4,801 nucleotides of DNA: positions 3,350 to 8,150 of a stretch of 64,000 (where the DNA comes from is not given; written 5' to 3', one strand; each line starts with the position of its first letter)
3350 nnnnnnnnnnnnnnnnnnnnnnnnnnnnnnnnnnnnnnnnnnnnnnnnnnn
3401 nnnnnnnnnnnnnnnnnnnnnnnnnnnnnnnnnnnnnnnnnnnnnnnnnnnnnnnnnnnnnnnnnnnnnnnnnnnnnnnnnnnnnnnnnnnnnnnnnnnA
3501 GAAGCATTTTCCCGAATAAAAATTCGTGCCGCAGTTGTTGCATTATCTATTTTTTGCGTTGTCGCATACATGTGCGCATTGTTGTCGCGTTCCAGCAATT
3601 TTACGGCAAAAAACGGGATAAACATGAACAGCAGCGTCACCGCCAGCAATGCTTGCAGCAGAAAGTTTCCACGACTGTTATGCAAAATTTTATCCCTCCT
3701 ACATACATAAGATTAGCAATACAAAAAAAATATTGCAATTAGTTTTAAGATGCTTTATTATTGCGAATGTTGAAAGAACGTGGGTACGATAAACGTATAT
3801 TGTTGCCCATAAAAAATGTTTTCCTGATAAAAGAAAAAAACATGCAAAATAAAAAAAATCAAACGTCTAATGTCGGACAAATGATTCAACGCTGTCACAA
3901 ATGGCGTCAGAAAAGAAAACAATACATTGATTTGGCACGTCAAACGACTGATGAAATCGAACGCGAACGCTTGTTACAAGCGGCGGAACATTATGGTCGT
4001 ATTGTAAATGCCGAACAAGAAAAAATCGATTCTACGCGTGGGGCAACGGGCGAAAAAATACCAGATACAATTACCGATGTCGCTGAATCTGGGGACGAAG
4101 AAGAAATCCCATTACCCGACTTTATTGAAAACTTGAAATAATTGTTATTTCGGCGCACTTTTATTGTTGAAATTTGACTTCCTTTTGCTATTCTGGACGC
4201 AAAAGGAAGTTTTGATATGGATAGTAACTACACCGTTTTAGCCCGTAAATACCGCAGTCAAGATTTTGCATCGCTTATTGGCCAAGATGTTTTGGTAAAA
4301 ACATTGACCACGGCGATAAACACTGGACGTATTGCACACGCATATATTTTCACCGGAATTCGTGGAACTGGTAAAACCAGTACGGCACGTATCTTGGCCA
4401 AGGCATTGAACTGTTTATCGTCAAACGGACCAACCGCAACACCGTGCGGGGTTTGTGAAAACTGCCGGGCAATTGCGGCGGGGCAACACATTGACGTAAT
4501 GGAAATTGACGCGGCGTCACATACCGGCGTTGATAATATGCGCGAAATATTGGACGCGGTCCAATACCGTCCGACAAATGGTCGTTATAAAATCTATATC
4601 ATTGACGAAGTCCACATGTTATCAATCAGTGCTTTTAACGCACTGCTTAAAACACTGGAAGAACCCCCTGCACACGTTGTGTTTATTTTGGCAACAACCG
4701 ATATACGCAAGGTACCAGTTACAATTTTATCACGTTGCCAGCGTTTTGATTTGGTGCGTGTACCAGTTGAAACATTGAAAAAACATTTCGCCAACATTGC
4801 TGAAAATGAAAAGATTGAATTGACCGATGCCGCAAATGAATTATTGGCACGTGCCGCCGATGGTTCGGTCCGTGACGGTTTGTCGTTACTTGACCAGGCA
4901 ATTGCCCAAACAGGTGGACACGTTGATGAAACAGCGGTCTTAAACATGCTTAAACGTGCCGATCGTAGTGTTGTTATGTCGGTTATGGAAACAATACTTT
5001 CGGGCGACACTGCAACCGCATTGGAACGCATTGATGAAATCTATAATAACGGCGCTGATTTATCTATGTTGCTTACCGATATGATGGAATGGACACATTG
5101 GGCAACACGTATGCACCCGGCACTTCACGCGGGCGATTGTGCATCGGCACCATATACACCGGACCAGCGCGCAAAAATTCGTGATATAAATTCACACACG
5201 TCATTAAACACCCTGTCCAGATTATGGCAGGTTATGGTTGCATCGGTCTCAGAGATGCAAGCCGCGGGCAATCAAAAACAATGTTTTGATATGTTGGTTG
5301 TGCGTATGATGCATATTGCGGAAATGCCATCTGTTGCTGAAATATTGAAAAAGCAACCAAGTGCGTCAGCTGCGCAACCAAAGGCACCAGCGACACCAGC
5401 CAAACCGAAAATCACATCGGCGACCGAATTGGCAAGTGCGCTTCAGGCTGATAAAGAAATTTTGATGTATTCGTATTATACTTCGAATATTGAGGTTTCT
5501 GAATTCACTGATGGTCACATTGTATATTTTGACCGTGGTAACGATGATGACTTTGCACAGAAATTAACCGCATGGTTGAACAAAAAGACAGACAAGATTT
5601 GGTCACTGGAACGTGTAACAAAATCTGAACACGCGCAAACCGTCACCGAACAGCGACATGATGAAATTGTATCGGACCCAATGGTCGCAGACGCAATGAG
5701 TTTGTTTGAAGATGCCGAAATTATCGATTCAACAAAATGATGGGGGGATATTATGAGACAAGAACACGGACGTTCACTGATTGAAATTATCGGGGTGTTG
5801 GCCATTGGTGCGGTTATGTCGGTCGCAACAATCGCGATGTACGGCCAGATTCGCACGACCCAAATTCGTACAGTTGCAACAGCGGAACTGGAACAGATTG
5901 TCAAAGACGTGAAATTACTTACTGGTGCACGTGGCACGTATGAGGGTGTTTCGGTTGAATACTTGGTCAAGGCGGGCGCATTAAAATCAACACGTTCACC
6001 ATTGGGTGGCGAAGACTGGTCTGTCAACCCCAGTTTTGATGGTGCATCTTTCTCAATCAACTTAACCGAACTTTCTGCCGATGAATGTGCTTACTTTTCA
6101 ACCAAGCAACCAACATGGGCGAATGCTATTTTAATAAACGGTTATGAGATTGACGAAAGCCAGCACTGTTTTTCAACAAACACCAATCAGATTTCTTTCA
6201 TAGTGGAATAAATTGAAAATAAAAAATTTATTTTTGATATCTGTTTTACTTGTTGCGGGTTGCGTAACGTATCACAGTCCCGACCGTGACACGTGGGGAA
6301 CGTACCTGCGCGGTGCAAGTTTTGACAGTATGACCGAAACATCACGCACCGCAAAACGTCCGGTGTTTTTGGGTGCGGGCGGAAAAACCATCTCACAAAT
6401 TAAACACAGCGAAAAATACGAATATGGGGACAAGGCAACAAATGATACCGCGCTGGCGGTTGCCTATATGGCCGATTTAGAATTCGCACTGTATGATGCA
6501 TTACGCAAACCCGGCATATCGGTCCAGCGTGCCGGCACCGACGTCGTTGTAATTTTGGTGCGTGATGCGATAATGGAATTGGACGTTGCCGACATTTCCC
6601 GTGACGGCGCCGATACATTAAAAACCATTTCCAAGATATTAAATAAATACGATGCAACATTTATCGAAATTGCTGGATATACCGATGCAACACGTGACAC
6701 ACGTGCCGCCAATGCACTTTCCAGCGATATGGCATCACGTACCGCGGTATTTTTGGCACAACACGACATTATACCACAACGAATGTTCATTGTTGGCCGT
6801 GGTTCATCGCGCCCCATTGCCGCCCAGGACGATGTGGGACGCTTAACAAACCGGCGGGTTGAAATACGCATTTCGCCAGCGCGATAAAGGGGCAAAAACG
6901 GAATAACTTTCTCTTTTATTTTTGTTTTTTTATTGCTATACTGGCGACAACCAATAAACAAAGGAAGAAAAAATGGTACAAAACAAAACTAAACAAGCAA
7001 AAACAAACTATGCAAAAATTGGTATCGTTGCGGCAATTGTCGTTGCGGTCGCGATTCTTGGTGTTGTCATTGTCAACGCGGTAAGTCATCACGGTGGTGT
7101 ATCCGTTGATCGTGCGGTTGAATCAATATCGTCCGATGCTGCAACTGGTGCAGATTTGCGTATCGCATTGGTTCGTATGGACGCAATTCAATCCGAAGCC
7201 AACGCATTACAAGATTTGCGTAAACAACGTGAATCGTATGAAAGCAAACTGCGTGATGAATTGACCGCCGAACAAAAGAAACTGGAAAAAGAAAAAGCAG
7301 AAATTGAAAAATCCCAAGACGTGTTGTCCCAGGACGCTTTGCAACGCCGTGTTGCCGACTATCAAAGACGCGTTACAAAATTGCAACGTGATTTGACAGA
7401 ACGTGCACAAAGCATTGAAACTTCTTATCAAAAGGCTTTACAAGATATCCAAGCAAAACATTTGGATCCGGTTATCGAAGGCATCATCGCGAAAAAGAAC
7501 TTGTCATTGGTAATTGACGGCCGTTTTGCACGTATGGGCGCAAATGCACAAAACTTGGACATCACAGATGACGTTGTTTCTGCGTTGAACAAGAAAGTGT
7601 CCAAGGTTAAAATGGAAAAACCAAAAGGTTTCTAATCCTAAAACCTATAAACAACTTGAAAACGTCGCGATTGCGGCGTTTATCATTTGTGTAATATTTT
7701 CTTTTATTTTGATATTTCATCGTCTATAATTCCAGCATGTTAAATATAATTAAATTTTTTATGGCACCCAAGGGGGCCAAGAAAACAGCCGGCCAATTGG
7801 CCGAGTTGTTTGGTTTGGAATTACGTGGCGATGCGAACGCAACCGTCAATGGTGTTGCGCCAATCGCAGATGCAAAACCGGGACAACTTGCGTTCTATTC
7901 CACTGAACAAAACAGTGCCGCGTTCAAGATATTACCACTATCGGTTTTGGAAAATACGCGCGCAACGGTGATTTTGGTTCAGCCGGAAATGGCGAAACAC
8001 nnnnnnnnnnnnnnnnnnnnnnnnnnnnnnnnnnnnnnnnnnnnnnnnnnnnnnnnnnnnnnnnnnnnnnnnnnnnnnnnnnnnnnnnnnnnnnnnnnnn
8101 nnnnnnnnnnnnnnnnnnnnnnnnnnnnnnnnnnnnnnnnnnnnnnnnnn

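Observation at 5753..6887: Stand-alone type IV pilin-like gene with Arg at +1, paired with an OmpA-family lipoprotein directly after dnaX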

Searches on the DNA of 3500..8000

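Call 94: search_rna_families(source=window, start=3500, end=8000, threshold=gathering)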
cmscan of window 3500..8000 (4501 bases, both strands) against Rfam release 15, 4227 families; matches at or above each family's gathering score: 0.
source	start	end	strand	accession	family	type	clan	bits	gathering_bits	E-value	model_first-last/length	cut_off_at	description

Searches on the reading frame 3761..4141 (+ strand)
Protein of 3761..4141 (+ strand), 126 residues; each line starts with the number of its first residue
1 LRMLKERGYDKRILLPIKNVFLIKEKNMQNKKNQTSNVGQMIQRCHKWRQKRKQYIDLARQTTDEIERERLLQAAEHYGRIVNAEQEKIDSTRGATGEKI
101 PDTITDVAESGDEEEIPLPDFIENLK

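Call 3: search_protein_families(library=pfam, proteins=[window:3761-4141:+], max_evalue=1)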
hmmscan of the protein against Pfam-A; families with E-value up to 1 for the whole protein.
window:3761-4141:+ (126 aa): 4 families
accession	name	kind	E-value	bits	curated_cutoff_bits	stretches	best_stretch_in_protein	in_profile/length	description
PF13763.11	DUF4167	-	0.00035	21.2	25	1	53-87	40-77/78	Domain of unknown function (DUF4167)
PF19908.4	DUF6381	-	0.1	12.8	26.6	1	43-77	9-43/62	Family of unknown function (DUF6381)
PF06277.17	EutA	-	0.11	11.8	27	1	13-77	333-398/475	Ethanolamine utilisation protein EutA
PF04175.17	DUF406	-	0.16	12.9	25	1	32-79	22-69/91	Protein of unknown function (DUF406)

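Call 4: search_protein_families(library=ncbifam, proteins=[window:3761-4141:+], max_evalue=1)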
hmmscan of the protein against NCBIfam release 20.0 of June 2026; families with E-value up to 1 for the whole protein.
window:3761-4141:+ (126 aa): 2 families
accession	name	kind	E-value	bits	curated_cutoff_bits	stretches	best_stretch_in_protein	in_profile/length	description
TIGR01144.1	ATP_synt_b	equivalog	0.064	13.1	65.5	1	29-108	40-119/147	F0F1 ATP synthase subunit B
NF005607.0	PRK07353.1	equivalog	0.28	10.9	131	1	33-106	68-142/155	F0F1 ATP synthase subunit B'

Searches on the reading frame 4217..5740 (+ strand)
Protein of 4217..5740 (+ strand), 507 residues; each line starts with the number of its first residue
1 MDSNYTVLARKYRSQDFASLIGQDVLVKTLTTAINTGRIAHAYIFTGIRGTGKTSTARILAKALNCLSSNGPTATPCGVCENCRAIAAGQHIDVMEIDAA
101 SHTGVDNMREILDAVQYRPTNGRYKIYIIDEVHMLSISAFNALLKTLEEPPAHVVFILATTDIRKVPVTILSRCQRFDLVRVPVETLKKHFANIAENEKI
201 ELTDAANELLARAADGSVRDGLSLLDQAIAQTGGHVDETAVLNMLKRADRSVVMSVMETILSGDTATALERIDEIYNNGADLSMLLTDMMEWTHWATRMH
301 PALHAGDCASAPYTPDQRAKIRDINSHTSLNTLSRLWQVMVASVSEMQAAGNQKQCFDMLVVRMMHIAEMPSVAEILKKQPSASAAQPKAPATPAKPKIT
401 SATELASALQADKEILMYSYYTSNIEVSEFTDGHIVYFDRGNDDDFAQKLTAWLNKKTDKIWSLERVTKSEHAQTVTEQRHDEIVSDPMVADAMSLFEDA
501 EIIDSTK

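Call 3: search_protein_families(library=pfam, proteins=[window:4217-5740:+], max_evalue=1)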
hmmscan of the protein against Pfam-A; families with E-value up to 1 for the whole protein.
window:4217-5740:+ (507 aa): 21 families
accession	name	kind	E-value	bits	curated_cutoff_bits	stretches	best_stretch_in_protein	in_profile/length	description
PF13177.12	DNA_pol3_delta2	-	1.2e-44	152.6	27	1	23-180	2-158/161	DNA polymerase III, delta subunit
PF12169.13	DNA_pol3_gamma3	-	5.1e-29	101.3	24.4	1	236-379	1-142/143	DNA polymerase III subunits gamma and tau domain III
PF22608.2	DNAX_ATPase_lid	-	7.4e-17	61.3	27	1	188-234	3-49/49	DNA polymerase III clamp loader subunit, ATPase lid domain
PF00004.35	AAA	-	3e-12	47.5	21.2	1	44-177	2-126/131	ATPase family associated with various cellular activities (AAA)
PF12362.13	DUF3646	-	2.8e-10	40.9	30.2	1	401-504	3-113/114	DNA polymerase III gamma and tau subunits C terminal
PF13604.12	AAA_30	-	3.8e-06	27.2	27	1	43-157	21-122/191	AAA domain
PF13401.12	AAA_22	-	7.7e-06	26.7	27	1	43-160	8-122/130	AAA domain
PF13245.12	AAA_19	-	2.4e-05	24.9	25.1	1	33-157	4-123/134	AAA domain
PF07728.20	AAA_5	-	0.00017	22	22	1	44-151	3-94/139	AAA domain (dynein-related subfamily)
PF06068.19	TIP49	-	0.00019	21.2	23.8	1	128-160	279-310/347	TIP49 P-loop domain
PF16193.11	AAA_assoc_2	-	0.00055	20.6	34.3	1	197-247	2-57/81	AAA C-terminal domain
PF05496.18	RuvB_N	-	0.0037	17.5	27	1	13-66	2-59/159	Holliday junction DNA helicase RuvB P-loop domain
PF13238.12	AAA_18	-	0.0054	17.6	29.4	1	45-95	3-40/128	AAA domain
PF13173.12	AAA_14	-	0.0065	16.9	27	1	42-144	4-82/129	AAA domain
PF08542.16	Rep_fac_C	-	0.02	15.7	23.6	1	251-293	4-47/88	Replication factor C C-terminal domain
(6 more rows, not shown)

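Call 4: search_protein_families(library=ncbifam, proteins=[window:4217-5740:+], max_evalue=1)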
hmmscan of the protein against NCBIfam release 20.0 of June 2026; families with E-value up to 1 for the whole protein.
window:4217-5740:+ (507 aa): 81 families (the best 25 are shown)
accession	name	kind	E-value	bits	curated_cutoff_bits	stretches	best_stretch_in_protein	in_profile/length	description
NF006585.0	PRK09111.1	equivalog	1.1e-180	602.3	604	2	3-381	25-404/616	DNA polymerase III subunit gamma/tau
NF005942.0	PRK07994.1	equivalog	1.8e-135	453.5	613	1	4-402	2-394/655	DNA polymerase III subunit gamma/tau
NF004046.1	PRK05563.1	equivalog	5e-133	444.9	400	1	5-370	2-362/567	DNA polymerase III subunit gamma/tau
NF011526.0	PRK14965.1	equivalog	4.3e-131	438.6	670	1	4-408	2-405/578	DNA polymerase III subunits gamma and tau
TIGR02397.1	dnaX_nterm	equivalog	9.9e-131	436.2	250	1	5-364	1-354/355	DNA polymerase III subunit gamma/tau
NF011512.0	PRK14950.1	equivalog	1.4e-123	414.2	593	1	6-403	4-395/585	DNA polymerase III subunits gamma and tau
NF011525.0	PRK14964.1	equivalog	8.1e-119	397.6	554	1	8-504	3-486/493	DNA polymerase III subunits gamma and tau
NF011510.0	PRK14948.1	equivalog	1.9e-117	393.6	593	1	2-399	2-396/640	DNA polymerase III subunit gamma/tau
NF008975.0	PRK12323.1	equivalog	1.5e-111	374.3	875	1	5-411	3-404/709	DNA polymerase III subunit gamma/tau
NF005171.0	PRK06645.1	equivalog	3.2e-110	369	614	1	2-504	7-504/509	DNA polymerase III subunits gamma and tau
NF011514.0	PRK14953.1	equivalog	3.4e-110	369.3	536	1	4-503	2-477/488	DNA polymerase III subunits gamma and tau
NF006280.0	PRK08451.1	equivalog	1.4e-106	357.4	572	2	6-290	2-282/535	DNA polymerase III subunit gamma/tau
NF011511.0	PRK14949.1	equivalog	2.5e-106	357.2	1016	1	5-297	3-293/984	DNA polymerase III subunits gamma and tau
NF006429.0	PRK08691.1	equivalog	2.5e-106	356.9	969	1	4-419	2-417/709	DNA polymerase III subunits gamma and tau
NF004962.0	PRK06305.1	equivalog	3.8e-104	349.4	559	1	3-398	2-384/465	DNA polymerase III subunits gamma and tau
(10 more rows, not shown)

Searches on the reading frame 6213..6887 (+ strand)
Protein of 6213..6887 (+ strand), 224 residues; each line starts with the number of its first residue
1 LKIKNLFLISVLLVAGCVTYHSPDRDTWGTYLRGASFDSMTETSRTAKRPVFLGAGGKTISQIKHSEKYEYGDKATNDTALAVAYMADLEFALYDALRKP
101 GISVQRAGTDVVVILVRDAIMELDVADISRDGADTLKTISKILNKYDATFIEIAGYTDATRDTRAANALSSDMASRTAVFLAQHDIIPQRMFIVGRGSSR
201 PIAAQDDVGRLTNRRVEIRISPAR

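Call 3: search_protein_families(library=pfam, proteins=[window:6213-6887:+], max_evalue=1)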
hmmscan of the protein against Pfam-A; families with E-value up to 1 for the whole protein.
window:6213-6887:+ (224 aa): 2 families
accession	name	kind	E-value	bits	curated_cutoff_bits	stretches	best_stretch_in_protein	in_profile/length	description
PF00691.25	OmpA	-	1.7e-10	41.6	27.2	1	126-206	7-89/98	OmpA family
PF05359.17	DUF748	-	0.077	11.4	50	1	126-171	888-935/1037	Domain of Unknown Function (DUF748)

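Call 4: search_protein_families(library=ncbifam, proteins=[window:6213-6887:+], max_evalue=1)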
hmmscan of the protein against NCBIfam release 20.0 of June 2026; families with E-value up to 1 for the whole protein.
window:6213-6887:+ (224 aa): 26 families (the best 25 are shown)
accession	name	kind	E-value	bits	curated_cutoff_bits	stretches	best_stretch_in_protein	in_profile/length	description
NF053611.1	YiaD_Gzip_OmpA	equivalog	2.1e-27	96.2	175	1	79-220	64-206/206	YiaD family glycine zipper/OmpA-like lipoprotein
NF007804.1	PRK10510.1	equivalog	2.9e-19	69.3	307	1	53-222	45-218/219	OmpA family lipoprotein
NF053612.1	anchor_PA1041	equivalog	3.9e-15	56.5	250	1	112-220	123-235/236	PA1041 family peptidoglycan-binding anchor lipoprotein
NF006541.1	PRK09038.1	equivalog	1.6e-13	50.9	283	1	72-221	97-249/253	flagellar motor protein MotD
NF053585.1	OMP_LP_YfiB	equivalog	2.3e-12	47.1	128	1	120-221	59-161/163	outer membrane lipoprotein YfiB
TIGR03350.1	type_VI_ompA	equivalog_domain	2.5e-12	46.9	139.8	1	90-220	3-137/137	type VI secretion system protein TssL, long form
NF006508.0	PRK08944.1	subfamily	2.5e-11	43.4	259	1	75-222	137-289/304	MotB family protein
NF006285.1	PRK08457.1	equivalog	2.2e-10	40.8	250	1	99-220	104-230/253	flagellar motor protein MotB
NF053613.1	OMP_toxin_LptF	equivalog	4.2e-10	39.7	400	1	114-221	138-246/256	lipotoxin F family OmpA-related lipoprotein LptF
NF045787.1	OmpABordt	equivalog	1.6e-09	37.7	200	1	111-220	79-189/194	outer membrane protein OmpA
NF005444.0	PRK07033.1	equivalog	1.6e-09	37.3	520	1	74-220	271-421/438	DotU family type VI secretion system protein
NF038224.1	OmpA_like_CmpA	equivalog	3.4e-08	33.4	300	1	44-220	35-214/233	C-OmpA-like family protein CmpA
NF038223.1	IcmN_DotK_IVB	equivalog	9.4e-08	31.9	250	1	91-219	29-158/164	type IVB secretion system protein IcmN/DotK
NF053607.1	CHU_0125_OmpA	equivalog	1.1e-07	30.8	620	1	79-220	494-636/639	CHU_0125 family OmpA-like outer membrane integrity protein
NF005999.0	PRK08126.1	subfamily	1.6e-07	30.5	571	1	99-220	305-430/432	hypothetical protein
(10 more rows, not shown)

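Call 64: search_solved_structures(query=A5, max_evalue=0.001)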
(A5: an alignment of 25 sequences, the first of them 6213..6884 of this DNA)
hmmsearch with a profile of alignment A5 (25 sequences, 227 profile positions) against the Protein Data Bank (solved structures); distinct sequences matched with E-value up to 0.001: 45.
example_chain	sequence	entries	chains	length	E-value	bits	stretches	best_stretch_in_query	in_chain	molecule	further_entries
2k1s_A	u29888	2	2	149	1.5e-20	76.7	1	88-225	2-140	Inner membrane lipoprotein yiaD | Probable lipoprotein YiaD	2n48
6jfw_A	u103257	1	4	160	6e-19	71.4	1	93-226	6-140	PA0833-PD protein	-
5wtp_A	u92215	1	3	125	5.9e-14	55.1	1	126-223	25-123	OmpA family protein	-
5wtl_A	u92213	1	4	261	4.2e-13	52.3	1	126-223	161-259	OmpA family protein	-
5jir_B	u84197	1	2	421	7.2e-13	51.5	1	101-223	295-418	OOP family OmpA-OmpF porin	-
7f4v_aB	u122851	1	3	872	3.2e-09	39.6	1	114-223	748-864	Photosystem I P700 chlorophyll a apoprotein A2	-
7rjj_A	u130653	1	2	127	3.8e-09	39.4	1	152-225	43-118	OmpA family protein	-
5u1h_A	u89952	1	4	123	1e-08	38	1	120-223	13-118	Outer membrane porin F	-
2lbt_A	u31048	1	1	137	2e-08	37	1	137-223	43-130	Uncharacterized protein Rv0899/MT0922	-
2lca_A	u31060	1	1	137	2.1e-08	37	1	137-223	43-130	Uncharacterized protein Rv0899/MT0922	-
2kgw_A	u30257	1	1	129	2.3e-08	36.8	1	137-223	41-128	Outer membrane protein A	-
5m38_A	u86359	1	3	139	9.4e-08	34.8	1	151-225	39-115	OmpA family protein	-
8z5n_A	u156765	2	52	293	9.6e-08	34.8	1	133-223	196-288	Component of sodium-driven polar flagellar motor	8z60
2zf8_A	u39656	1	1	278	9.8e-08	34.8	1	133-223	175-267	Component of sodium-driven polar flagellar motor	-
2l26_A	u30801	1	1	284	1.1e-07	34.6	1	137-223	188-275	Uncharacterized protein Rv0899/MT0922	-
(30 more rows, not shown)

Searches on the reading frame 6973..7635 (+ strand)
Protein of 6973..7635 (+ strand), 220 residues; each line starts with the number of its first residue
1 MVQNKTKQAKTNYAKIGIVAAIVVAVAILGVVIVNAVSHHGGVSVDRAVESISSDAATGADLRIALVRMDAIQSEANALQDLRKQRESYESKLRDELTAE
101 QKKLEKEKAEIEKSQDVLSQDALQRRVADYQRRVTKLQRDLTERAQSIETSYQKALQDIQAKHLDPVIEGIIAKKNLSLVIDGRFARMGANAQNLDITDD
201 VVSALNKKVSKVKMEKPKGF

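Call 3: search_protein_families(library=pfam, proteins=[window:6973-7635:+], max_evalue=1)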
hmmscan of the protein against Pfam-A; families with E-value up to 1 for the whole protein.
window:6973-7635:+ (220 aa): 17 families
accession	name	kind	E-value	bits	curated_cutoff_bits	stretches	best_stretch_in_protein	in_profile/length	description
PF03938.19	OmpH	-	3.9e-18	66.5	32.4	1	63-205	1-141/141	Outer membrane protein (OmpH-like)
PF19745.5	FUT8_N_cat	-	0.011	15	27.6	1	21-204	11-181/499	Alpha-(1,6)-fucosyltransferase N- and catalytic domains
PF03961.19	FapA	-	0.012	15.7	31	1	51-157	134-234/272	Flagellar Assembly Protein A beta solenoid domain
PF17580.7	GBR_NSP5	-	0.016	15.5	25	1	73-153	72-150/176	Group B Rotavirus Non-structural protein 5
PF10186.14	ATG14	-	0.023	14.3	33.2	1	69-163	54-142/347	Vacuolar sorting 38 and autophagy-related subunit 14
PF01496.24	V_ATPase_I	-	0.038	12.4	30.7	1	72-177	64-170/815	V-type ATPase 116kDa subunit family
PF23922.1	DUF7261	-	0.048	14.3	27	1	18-121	9-107/169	Family of unknown function (DUF7261)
PF12795.12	MscS_porin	-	0.058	13.4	34.4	1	55-150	15-110/238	Mechanosensitive ion channel porin domain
PF13253.11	DUF4044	-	0.068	13.1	21.8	1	7-38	2-33/33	Protein of unknown function (DUF4044)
PF19829.4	DUF6310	-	0.13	12.7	27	1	38-108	15-88/126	Family of unknown function (DUF6310)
PF06401.16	Alpha-2-MRAP_C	-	0.18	12.2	24.3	1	77-145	135-206/213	Alpha-2-macroglobulin RAP, C-terminal domain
PF06261.16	LktC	-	0.19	12.1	25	1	131-182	31-82/150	Actinobacillus actinomycetemcomitans leukotoxin activator LktC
PF05549.16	Allexi_40kDa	-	0.22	11.5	26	1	71-157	70-157/271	Allexivirus 40kDa protein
PF08231.17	SYF2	-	0.23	12.2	23.5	1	87-211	4-108/154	SYF2 splicing factor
PF04513.17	Baculo_PEP_C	-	0.62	10.6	38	0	77-150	20-92/140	Baculovirus polyhedron envelope protein, PEP, C terminus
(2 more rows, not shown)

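Call 4: search_protein_families(library=ncbifam, proteins=[window:6973-7635:+], max_evalue=1)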
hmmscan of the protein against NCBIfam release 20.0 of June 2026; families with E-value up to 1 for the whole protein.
window:6973-7635:+ (220 aa): 16 families
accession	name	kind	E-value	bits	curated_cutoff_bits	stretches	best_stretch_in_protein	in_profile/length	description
NF008438.0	PRK11281.1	equivalog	0.00018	19.4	991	1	54-148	57-151/1113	mechanosensitive channel MscK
NF045487.1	ASRP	equivalog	0.00027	19.7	300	1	68-162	140-233/593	archaea-specific SMC-related protein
TIGR01787.1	squalene_cyclas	subfamily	0.0031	16.2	322.7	1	85-163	170-244/622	squalene/oxidosqualene cyclases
NF005283.0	PRK06800.1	equivalog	0.0036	17.1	192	1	72-162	18-106/228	flagellar assembly protein H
TIGR02231.1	TIGR02231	subfamily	0.0048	15.7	112.6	1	60-161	74-176/524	mucoidy inhibitor MuiA family protein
NF010405.0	PRK13831.1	subfamily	0.009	15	386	1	5-155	14-162/433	IncP-type conjugal transfer protein TrbI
NF033930.1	pneumo_PspA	exception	0.015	14.1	850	1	85-210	176-297/659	pneumococcal surface protein A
NF033885.1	conj_TraP_IncI1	equivalog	0.019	14.7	135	1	18-147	16-143/217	conjugal transfer protein TraP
NF047516.1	LA_3659_fam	equivalog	0.032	13.8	36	1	68-165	73-167/221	LA_3659 family protein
NF047514.1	SpiroCoCo_N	equivalog_domain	0.032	13.8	75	1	68-165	73-167/221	SpiroCoCo family coiled-coil protein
NF058675.1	RcGTA_tape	equivalog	0.052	13.3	220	1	68-168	6-105/220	RcGTA-type gene transfer agent tail tape measure protein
NF042955.1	Ppl_antiphage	equivalog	0.062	11.2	1000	1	74-168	456-550/882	anti-phage protein Ppl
NF045780.1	TrlF_fam_ATP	equivalog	0.067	11.9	350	1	70-164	480-696/944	TrlF family AAA-like ATPase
NF033486.1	harvest_ssl1498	equivalog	0.08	12.8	45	1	4-32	22-50/53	photosystem II assembly protein Psb34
NF006409.0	PRK08655.1-3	equivalog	0.12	11.9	310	1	48-156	177-282/290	prephenate dehydrogenase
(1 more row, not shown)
